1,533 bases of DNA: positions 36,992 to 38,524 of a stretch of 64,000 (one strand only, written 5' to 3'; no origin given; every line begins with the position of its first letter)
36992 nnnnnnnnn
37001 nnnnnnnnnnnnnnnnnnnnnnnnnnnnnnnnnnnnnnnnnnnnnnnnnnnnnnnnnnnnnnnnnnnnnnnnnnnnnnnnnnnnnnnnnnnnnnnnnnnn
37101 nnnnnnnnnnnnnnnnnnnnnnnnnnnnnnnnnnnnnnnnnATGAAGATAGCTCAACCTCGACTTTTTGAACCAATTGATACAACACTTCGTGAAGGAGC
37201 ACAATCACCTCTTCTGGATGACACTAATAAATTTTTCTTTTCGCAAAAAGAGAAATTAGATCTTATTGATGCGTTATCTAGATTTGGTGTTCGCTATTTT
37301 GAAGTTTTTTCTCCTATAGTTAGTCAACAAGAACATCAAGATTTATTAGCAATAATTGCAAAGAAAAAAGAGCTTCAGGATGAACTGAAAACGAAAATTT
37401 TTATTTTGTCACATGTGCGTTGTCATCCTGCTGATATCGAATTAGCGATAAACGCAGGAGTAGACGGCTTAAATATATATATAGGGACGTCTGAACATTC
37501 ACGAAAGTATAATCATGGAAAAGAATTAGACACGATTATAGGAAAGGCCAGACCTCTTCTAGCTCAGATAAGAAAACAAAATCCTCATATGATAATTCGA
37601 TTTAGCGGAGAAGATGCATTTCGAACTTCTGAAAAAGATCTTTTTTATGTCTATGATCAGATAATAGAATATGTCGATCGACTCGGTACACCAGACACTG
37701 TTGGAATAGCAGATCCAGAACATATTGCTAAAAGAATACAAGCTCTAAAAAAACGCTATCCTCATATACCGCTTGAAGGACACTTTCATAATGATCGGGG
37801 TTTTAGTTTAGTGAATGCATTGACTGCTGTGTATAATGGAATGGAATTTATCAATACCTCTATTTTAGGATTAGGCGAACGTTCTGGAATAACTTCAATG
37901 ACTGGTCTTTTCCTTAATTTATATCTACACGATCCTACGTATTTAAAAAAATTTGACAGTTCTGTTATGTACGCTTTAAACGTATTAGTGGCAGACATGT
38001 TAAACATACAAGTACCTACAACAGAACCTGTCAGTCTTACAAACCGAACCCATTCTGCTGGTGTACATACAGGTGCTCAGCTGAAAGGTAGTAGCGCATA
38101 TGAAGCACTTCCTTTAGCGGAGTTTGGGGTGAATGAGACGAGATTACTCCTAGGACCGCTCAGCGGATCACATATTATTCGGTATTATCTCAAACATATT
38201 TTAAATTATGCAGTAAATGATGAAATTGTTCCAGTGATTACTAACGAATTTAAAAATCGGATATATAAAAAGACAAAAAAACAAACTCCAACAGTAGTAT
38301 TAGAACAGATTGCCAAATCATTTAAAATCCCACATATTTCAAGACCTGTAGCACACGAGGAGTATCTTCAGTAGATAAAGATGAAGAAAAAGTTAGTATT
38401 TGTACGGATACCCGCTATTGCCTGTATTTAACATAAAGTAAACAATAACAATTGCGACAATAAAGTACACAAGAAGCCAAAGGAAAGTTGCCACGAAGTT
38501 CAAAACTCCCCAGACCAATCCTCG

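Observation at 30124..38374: Eight tightly linked genes (possibly one operon) coupling threonine cleavage, two-subunit ATP-citrate lyase and a LeuA-family acetyl-CoA condensing enzyme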

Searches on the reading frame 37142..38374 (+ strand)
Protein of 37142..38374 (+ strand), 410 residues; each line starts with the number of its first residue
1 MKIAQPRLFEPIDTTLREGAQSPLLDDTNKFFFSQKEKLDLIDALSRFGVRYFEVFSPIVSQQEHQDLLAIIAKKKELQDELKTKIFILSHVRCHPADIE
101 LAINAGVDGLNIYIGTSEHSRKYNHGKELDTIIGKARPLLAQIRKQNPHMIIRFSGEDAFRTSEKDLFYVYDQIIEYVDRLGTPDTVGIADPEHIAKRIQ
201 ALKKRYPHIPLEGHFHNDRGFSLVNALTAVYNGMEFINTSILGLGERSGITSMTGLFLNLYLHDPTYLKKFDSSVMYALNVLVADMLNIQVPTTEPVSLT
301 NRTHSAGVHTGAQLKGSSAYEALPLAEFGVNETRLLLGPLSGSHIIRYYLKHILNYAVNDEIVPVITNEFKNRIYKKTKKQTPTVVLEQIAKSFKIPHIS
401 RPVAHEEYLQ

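Call 3: search_protein_families(library=pfam, proteins=[window:37142-38374:+], max_evalue=0.01)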
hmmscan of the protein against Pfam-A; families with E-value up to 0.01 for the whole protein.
window:37142-38374:+ (410 aa): 2 families
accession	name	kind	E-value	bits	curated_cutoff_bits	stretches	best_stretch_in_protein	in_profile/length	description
PF00682.25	HMGL-like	-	1.9e-51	175.4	29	1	12-263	5-242/260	HMGL-like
PF22617.1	HCS_D2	-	4.3e-10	40.3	27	1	303-373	8-77/82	Homocitrate synthase post-HMGL domain-like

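Call 4: search_protein_families(library=ncbifam, proteins=[window:37142-38374:+], max_evalue=0.001)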
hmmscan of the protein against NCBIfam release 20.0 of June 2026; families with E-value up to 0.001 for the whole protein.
window:37142-38374:+ (410 aa): 23 families
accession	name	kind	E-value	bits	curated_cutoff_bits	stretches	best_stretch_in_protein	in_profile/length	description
TIGR02146.1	LysS_fung_arch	equivalog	1.1e-74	251.8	413.55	1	12-371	2-343/344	homocitrate synthase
NF002085.0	PRK00915.1-2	subfamily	1e-55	189.5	517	1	12-385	17-371/504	2-isopropylmalate synthase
TIGR02660.1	nifV_homocitr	equivalog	2.8e-48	165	462.9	1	13-374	6-349/365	homocitrate synthase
TIGR02090.1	LEU1_arch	subfamily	3.1e-48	164.7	484.75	1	12-385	4-358/363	isopropylmalate/citramalate/homocitrate synthases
NF002086.0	PRK00915.1-3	equivalog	1.6e-41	142.4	532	1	12-378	10-370/516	2-isopropylmalate synthase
TIGR00973.1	leuA_bact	equivalog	1.9e-40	138.8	598.7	1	12-377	5-364/494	2-isopropylmalate synthase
NF002088.0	PRK00915.1-5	equivalog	8.6e-38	130.1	697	1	12-378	7-367/514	2-isopropylmalate synthase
NF041069.1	IPMS_Sufob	equivalog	3.2e-37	128.7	600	1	12-382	4-357/371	isopropylmalate synthase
NF002084.0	PRK00915.1-1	equivalog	3e-35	121.8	748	1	12-361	8-351/523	2-isopropylmalate synthase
NF002087.0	PRK00915.1-4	equivalog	6e-33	114.1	729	1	12-377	10-370/516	2-isopropylmalate synthase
NF042433.1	CitmalDyn_Leptosp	equivalog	6.9e-21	74.4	950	1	10-352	9-344/514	(R)-citramalate synthase CimA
NF004283.0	PRK05692.1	subfamily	5.2e-16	58.6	246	1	32-245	24-238/300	hydroxymethylglutaryl-CoA lyase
TIGR00977.1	citramal_synth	equivalog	1.7e-15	56.4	450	1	182-343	172-334/526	citramalate synthase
NF002991.1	PRK03739.1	subfamily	6.4e-13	48.2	455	1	16-297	34-321/550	2-isopropylmalate synthase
NF042434.1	IPMS_Lepto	equivalog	2.1e-09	36.9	500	1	13-351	10-348/374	2-isopropylmalate synthase LeuA2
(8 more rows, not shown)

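Call 22: list_cluster_members(proteins=[P0001, window:37142-38374:+, window:30914-31933:+, window:36174-37145:+])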
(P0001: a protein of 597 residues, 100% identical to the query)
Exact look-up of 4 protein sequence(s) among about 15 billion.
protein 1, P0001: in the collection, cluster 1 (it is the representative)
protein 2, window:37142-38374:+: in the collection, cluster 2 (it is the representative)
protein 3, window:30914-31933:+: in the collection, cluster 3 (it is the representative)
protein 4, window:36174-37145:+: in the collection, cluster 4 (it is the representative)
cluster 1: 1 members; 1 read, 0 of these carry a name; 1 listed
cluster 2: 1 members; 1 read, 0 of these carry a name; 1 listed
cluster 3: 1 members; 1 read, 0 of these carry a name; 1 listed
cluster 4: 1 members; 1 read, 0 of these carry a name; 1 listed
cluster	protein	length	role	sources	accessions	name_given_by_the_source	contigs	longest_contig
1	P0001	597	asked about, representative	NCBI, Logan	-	-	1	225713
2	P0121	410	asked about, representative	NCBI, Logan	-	-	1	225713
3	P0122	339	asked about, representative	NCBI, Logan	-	-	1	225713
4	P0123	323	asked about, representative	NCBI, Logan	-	-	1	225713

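Call 34: find_homologous_proteins(query=window:37142-38374:+)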
Query window:37142-38374:+ (410 aa): 1139 proteins with E <= 0.001 among 8000 candidates; the best 120 are listed.
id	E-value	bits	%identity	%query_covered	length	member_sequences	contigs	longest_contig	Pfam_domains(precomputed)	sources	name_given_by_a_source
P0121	1.4e-271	918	100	100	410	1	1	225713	PF22617.2,PF00682.26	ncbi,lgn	-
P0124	2.8e-156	538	61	99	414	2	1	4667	PF22617.2,PF00682.26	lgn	-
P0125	3.9e-156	538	60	99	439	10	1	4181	PF22617.2,PF00682.26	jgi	-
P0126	2.4e-155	535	60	99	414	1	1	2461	PF22617.2,PF00682.26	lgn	-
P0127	8.5e-154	530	59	99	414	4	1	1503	PF22617.2,PF00682.26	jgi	-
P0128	1.1e-152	526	59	100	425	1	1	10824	PF22617.2,PF00682.26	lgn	-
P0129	1.3e-150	520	58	99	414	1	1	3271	PF22617.2,PF00682.26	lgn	-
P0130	2.4e-150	519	58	99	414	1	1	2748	PF22617.2,PF00682.26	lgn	-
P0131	3.5e-150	518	57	99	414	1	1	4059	PF22617.2,PF00682.26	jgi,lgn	-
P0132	8.0e-150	517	58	99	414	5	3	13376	PF22617.2,PF00682.26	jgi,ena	-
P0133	1.4e-149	516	58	99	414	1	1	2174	PF22617.2,PF00682.26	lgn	-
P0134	6.8e-149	514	57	99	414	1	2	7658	PF22617.2,PF00682.26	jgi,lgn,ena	-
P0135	7.4e-149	514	57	99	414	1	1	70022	PF22617.2,PF00682.26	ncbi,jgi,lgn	ncbi:MAG: pyruvate carboxyltransferase [Candidatus Shapirobacteria bacterium]|jgi:homocitrate syntha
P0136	9.8e-149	513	57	99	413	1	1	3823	PF22617.2,PF00682.26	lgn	-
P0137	1.1e-148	513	59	98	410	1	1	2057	PF22617.2,PF00682.26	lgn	-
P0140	2.0e-148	512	57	99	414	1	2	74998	PF22617.2,PF00682.26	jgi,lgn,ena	-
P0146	1.2e-143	497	58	97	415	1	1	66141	PF22617.2,PF00682.26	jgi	jgi:homocitrate synthase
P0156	1.1e-140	487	57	95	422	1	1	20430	PF22617.2,PF00682.26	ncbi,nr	ncbi:MAG: LeuA family protein [Patescibacteria group bacterium]|nr:LeuA family protein [Patescibacte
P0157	1.4e-140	487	57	97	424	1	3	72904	PF22617.2,PF00682.26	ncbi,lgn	-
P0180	2.2e-131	456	54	97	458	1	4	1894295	PF22617.2,PF00682.26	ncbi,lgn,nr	ncbi:MAG: pyruvate carboxyltransferase [Anaerolineales bacterium]|nr:pyruvate carboxyltransferase [A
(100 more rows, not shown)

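Call 35: search_solved_structures(query=window:37142-38374:+, show_alignments=2)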
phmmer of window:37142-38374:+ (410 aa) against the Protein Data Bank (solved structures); distinct sequences matched with E-value up to 0.001: 16.
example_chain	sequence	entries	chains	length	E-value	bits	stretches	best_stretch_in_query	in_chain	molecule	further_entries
3a9i_A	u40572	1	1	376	1.2e-61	211.8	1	9-353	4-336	Homocitrate synthase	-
2ztj_A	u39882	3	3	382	1.3e-61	211.8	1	9-353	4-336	Homocitrate synthase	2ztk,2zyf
3ivs_A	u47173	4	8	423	1.4e-59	205.1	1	8-350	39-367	Homocitrate synthase, mitochondrial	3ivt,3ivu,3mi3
6ktq_A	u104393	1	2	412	6.8e-31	110.6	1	12-353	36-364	Homocitrate synthase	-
6e1j_A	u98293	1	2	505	3e-24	88.7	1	10-380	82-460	2-isopropylmalate synthase, A genome specific 1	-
3ble_A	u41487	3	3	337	2.6e-19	72.5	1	9-318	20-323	Citramalate synthase from Leptospira interrogans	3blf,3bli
3eeg_A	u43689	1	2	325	4.1e-18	68.5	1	11-323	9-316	2-isopropylmalate synthase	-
3ewb_X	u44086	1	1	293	1.3e-17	66.9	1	11-268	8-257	2-isopropylmalate synthase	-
3rmj_A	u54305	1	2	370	3.4e-17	65.5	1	12-349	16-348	2-isopropylmalate synthase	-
1ydo_A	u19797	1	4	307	5.1e-09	38.6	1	31-246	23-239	HMG-CoA Lyase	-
3dxi_A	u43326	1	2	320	2e-07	33.4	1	179-261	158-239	Putative aldolase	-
4ov4_A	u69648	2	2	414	5.9e-06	28.5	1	13-312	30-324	2-isopropylmalate synthase | isopropylmalate synthase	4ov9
2ftp_A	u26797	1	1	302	4.5e-05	25.6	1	181-252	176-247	hydroxymethylglutaryl-CoA lyase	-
6nds_A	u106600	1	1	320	0.00034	22.7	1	157-245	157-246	3-hydroxy-3-methylglutaryl-CoA lyase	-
2cw6_A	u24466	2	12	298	0.00042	22.4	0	182-263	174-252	Hydroxymethylglutaryl-CoA lyase, mitochondrial | Hydroxymethylglutaryl-CoA lyase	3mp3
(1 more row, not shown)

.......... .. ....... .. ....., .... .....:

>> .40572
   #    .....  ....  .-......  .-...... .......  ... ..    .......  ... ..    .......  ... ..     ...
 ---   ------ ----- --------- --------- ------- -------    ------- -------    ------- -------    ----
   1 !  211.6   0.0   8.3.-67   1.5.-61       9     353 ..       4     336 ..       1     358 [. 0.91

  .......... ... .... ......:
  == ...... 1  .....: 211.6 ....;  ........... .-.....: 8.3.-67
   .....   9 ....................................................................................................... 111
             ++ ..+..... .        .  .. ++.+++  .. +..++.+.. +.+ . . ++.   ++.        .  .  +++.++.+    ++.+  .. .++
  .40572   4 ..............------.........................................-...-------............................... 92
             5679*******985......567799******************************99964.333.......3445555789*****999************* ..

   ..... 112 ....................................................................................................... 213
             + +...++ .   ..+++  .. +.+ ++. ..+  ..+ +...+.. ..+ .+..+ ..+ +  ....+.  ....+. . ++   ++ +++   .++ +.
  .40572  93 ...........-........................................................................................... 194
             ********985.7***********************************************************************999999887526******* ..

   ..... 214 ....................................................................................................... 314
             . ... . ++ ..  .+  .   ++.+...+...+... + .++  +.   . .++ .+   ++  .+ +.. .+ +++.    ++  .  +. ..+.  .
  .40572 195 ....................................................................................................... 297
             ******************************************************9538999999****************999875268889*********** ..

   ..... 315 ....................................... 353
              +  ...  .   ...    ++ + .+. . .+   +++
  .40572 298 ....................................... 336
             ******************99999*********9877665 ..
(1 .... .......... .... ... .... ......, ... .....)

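Call 36: find_encoding_contigs(protein=P0135, flank=8000, max_places=1)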
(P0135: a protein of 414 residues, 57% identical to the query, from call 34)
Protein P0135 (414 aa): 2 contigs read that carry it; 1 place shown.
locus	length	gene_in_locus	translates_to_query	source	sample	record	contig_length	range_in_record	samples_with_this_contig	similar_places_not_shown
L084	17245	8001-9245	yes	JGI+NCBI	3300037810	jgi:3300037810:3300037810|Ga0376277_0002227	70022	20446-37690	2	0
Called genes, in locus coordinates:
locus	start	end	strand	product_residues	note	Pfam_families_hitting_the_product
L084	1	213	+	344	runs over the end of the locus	PF00535:Glycos_transf_2, PF13641:Glyco_tranf_2_3, PF01644:Chitin_synth_1 (faint), PF13632:Glyco_trans_2_3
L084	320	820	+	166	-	-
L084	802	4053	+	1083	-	PF02018:CBM_4_9 (faint), PF01522:Polysacc_deac_1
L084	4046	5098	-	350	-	PF02156:Glyco_hydro_26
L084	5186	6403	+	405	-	PF09992:NAGPA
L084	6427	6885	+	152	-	PF11969:DcpS_C (weak), PF01230:HIT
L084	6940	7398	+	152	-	PF12724:Flavodoxin_5 (weak)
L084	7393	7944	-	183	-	PF04307:YdjM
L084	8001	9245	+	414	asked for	PF00682:HMGL-like, PF22617:HCS_D2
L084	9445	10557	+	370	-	PF00438:S-AdoMet_synt_N, PF02772:S-AdoMet_synt_M, PF02773:S-AdoMet_synt_C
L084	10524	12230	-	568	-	PF00133:tRNA-synt_1, PF01406:tRNA-synt_1e (faint), PF09334:tRNA-synt_1g, PF19303:Anticodon_3 (weak)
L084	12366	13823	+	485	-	PF13555:AAA_29 (faint), PF00005:ABC_tran, PF02463:SMC_N (faint), PF13304:AAA_21 (faint), PF13401:AAA_22 (faint), PF12848:ABC_tran_Xtn (weak), PF00005:ABC_tran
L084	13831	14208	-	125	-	PF23477:zf_Tbcl_2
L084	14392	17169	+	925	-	PF13620:CarboxypepD_reg (faint)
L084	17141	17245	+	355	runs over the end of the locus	-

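Call 37: find_encoding_contigs(protein=P0157, flank=8000, max_places=1)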
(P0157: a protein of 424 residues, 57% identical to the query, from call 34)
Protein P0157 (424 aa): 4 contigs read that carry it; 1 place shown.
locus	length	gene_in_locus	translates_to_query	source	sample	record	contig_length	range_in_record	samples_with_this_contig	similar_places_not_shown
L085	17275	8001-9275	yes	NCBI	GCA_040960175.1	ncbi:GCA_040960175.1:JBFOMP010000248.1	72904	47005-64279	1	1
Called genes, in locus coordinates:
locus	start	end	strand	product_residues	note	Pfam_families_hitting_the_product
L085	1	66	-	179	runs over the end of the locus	PF01396:Zn_ribbon_Top1 (faint), PF06677:Auto_anti-p27 (faint), PF13240:Zn_Ribbon_1 (faint), PF13453:Zn_ribbon_TFIIB (faint), PF26788:DUF8260 (faint)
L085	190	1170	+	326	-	PF02661:Fic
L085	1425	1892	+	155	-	PF03449:GreA_GreB_N, PF01272:GreA_GreB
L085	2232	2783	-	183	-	-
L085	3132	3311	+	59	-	PF21344:Zn_ribbon_LysW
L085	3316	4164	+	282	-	PF22626:LysX_preATP_grasp, PF02655:ATP-grasp_3 (weak), PF02786:CPSase_L_D2 (faint), PF08443:RimK, PF02222:ATP-grasp, PF02955:GSH-S_ATP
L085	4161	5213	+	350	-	PF01118:Semialdhyde_dh, PF22698:Semialdhyde_dhC_1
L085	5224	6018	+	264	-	PF00696:AA_kinase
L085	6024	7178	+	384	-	PF00202:Aminotran_3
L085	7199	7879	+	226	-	-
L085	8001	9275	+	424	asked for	PF00682:HMGL-like, PF22617:HCS_D2 (weak)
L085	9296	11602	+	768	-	PF01921:tRNA-synt_1f, PF03483:B3_4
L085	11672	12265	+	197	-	PF01966:HD (faint)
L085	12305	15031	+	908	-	PF07517:SecA_DEAD, PF01043:SecA_PP_bind, PF21090:P-loop_SecA, PF07516:SecA_SW, PF02810:SEC-C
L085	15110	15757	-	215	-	-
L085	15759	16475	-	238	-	PF03734:YkuD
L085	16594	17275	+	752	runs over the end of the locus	PF13570:Beta-prop_ACSF4 (weak), PF25174:Beta-prop_THOC3 (weak), PF23381:Beta-prop_IFT122_1st, PF24807:WD40_CDC20-Fz (weak), PF25174:Beta-prop_THOC3, PF24814:WD40_Prp19, PF25174:Beta-prop_THOC3 (weak), PF23414:Beta-prop_EML_2, +7 more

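Call 38: find_encoding_contigs(protein=P0128, flank=8000, max_places=1)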
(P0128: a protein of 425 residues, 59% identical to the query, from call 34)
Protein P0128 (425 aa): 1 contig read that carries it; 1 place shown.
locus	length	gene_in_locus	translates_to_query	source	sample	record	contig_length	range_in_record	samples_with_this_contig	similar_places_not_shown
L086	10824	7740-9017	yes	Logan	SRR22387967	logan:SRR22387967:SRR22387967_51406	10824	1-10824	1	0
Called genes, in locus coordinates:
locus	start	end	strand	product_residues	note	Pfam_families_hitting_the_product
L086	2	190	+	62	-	?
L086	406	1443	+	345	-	PF13354:Beta-lactamase2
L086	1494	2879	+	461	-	-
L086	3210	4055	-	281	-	-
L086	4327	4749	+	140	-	-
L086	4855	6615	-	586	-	PF13522:GATase_6, PF13537:GATase_7, PF01380:SIS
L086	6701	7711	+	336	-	PF02016:Peptidase_S66, PF17676:Peptidase_S66C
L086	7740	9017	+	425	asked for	PF00682:HMGL-like, PF22617:HCS_D2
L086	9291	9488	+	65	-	-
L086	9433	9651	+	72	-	PF06397:Desulfoferrod_N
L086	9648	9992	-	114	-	-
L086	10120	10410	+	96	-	-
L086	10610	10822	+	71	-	?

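Call 39: find_encoding_contigs(protein=P0180, flank=8000, max_places=1)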
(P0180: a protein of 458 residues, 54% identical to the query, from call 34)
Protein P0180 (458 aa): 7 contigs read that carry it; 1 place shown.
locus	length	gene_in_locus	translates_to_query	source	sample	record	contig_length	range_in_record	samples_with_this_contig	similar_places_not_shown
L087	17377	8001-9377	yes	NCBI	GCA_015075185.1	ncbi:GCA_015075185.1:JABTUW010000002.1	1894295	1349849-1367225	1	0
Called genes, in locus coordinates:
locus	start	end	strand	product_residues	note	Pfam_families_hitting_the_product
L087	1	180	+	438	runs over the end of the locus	PF03721:UDPG_MGDP_dh_N, PF00984:UDPG_MGDP_dh, PF03720:UDPG_MGDP_dh_C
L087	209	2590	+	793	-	PF07676:PD40 (weak), PF26549:Tricorn_N (weak)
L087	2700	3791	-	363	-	PF02746:MR_MLE_N, PF13378:MR_MLE_C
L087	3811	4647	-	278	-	PF13238:AAA_18 (weak)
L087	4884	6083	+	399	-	PF00595:PDZ (weak), PF13180:PDZ_2, PF17820:PDZ_6, PF03572:Peptidase_S41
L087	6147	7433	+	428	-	PF00595:PDZ (weak), PF13180:PDZ_2, PF17820:PDZ_6, PF03572:Peptidase_S41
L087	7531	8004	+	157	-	PF01668:SmpB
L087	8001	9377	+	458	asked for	PF00682:HMGL-like, PF22617:HCS_D2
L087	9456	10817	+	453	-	PF00330:Aconitase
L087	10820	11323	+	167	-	PF00694:Aconitase_C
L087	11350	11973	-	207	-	PF13185:GAF_2, PF01590:GAF, PF13492:GAF_3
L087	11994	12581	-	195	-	PF01590:GAF, PF13185:GAF_2, PF13492:GAF_3 (weak)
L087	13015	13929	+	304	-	PF00005:ABC_tran (faint), PF02881:SRP54_N, PF00448:SRP54, PF01656:CbiA (weak), PF13401:AAA_22 (weak), PF13604:AAA_30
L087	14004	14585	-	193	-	-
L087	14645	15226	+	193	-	PF04079:SMC_ScpB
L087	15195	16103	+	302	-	PF00497:SBP_bac_3, PF10613:Lig_chan-Glu_bd (faint)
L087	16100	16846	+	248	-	PF01479:S4, PF00849:PseudoU_synth_2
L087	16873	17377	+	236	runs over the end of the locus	PF02224:Cytidylate_kin, PF13189:Cytidylate_kin2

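Call 43: search_protein_families(library=pfam, proteins=[L085:7199-7879:+], max_evalue=0.001)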
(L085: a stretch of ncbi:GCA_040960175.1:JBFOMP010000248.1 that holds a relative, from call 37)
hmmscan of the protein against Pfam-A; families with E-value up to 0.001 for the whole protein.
L085:7199-7879:+ (226 aa): 0 families

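Call 51: find_encoding_contigs(protein=P0146, flank=9000, max_places=1)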
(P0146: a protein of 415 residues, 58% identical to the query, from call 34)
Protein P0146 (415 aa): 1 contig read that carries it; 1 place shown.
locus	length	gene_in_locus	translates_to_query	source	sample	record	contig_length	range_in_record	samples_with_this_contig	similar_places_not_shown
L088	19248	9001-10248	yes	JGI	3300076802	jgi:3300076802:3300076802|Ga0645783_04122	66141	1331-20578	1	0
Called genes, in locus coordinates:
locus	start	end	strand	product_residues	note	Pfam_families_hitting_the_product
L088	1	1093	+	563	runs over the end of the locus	PF01368:DHH, PF02272:DHHA1, PF17768:RecJ_OB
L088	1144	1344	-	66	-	-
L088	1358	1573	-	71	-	-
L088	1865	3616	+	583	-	PF00152:tRNA-synt_2, PF04073:tRNA_edit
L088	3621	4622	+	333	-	PF02113:Peptidase_S13 (weak), PF00768:Peptidase_S11, PF13354:Beta-lactamase2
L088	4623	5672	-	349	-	-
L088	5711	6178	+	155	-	PF00749:tRNA-synt_1c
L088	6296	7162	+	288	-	PF00749:tRNA-synt_1c, PF19269:Anticodon_2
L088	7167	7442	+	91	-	PF00076:RRM_1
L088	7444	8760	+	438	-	PF01794:Ferric_reduct, PF00970:FAD_binding_6 (weak), PF08022:FAD_binding_8, PF00175:NAD_binding_1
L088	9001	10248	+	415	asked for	PF00682:HMGL-like, PF22617:HCS_D2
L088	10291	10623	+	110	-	-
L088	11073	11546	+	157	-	PF01475:FUR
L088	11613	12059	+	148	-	PF01242:PTPS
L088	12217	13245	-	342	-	PF00145:DNA_methylase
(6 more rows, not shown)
